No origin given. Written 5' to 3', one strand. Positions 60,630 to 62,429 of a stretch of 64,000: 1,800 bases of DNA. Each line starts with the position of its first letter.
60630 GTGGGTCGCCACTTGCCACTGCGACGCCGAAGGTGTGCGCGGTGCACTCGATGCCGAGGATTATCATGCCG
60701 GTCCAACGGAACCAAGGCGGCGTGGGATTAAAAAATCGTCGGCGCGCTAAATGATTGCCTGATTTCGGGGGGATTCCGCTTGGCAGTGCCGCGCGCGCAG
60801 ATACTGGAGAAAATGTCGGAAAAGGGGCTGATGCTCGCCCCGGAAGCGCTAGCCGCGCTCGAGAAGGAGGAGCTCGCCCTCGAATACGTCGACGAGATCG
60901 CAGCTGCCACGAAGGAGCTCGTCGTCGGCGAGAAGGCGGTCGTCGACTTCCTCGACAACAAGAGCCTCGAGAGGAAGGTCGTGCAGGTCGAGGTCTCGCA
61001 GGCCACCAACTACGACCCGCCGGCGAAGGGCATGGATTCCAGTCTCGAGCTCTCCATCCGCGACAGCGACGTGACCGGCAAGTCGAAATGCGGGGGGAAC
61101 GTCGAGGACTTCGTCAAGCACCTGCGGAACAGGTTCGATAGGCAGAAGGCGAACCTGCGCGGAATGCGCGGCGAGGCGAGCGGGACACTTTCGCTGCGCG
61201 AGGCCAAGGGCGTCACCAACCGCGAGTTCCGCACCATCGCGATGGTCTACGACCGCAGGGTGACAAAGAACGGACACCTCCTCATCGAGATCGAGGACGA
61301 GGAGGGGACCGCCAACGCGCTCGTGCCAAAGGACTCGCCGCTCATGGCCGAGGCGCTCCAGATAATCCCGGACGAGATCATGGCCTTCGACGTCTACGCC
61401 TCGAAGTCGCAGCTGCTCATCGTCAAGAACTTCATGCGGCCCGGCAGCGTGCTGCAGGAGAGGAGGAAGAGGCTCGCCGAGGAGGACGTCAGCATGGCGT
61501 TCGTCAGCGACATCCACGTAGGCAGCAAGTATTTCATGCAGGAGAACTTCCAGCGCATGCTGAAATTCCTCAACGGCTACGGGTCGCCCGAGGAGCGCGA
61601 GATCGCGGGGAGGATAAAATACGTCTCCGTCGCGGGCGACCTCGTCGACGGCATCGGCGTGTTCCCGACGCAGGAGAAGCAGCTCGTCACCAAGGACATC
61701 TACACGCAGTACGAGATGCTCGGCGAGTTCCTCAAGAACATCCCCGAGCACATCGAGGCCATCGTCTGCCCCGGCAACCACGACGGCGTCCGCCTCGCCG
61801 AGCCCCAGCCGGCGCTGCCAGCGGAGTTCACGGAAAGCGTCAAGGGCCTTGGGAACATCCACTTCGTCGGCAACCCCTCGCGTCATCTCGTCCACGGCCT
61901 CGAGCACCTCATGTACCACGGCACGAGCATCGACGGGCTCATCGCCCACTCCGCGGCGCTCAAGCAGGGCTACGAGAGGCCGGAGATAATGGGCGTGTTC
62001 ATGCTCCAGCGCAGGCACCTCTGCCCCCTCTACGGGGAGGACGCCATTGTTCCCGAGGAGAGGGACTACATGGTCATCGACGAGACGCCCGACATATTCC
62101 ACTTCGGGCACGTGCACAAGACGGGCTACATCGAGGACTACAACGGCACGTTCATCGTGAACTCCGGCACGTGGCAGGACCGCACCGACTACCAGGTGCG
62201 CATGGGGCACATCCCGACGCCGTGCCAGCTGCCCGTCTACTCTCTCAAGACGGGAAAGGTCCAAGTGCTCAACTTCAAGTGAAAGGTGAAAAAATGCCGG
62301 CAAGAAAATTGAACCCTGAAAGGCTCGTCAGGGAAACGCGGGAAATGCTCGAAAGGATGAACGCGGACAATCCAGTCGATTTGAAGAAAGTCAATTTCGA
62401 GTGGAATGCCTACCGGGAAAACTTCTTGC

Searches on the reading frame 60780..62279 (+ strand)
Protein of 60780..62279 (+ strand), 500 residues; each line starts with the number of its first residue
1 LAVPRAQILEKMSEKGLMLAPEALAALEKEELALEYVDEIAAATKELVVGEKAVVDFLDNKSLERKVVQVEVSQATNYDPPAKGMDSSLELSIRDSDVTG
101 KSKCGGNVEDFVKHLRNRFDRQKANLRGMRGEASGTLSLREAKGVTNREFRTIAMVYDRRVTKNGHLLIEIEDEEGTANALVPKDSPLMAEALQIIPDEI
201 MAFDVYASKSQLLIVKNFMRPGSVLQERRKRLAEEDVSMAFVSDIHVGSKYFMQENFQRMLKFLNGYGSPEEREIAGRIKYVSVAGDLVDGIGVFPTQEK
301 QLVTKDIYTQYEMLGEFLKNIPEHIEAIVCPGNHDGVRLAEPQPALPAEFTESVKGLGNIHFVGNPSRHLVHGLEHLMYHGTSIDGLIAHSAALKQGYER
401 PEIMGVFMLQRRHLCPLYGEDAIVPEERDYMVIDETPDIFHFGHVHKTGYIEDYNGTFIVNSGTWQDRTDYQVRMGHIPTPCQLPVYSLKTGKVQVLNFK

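Call 18: search_protein_families(library=pfam, proteins=[window:60780-62279:+], max_evalue=0.001)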
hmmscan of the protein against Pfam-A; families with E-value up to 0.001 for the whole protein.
window:60780-62279:+ (500 aa): 3 families
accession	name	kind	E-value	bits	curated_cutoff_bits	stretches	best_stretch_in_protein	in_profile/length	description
PF04042.21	DNA_pol_E_B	-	8.5e-14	51.9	29.1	1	240-444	2-203/210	DNA polymerase alpha/epsilon subunit B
PF00149.33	Metallophos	-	3.8e-08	34.4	21.5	1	240-447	4-190/191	Calcineurin-like phosphoesterase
PF12850.12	Metallophos_2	-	5.9e-05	23.6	27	0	309-470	37-140/154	Calcineurin-like phosphoesterase superfamily domain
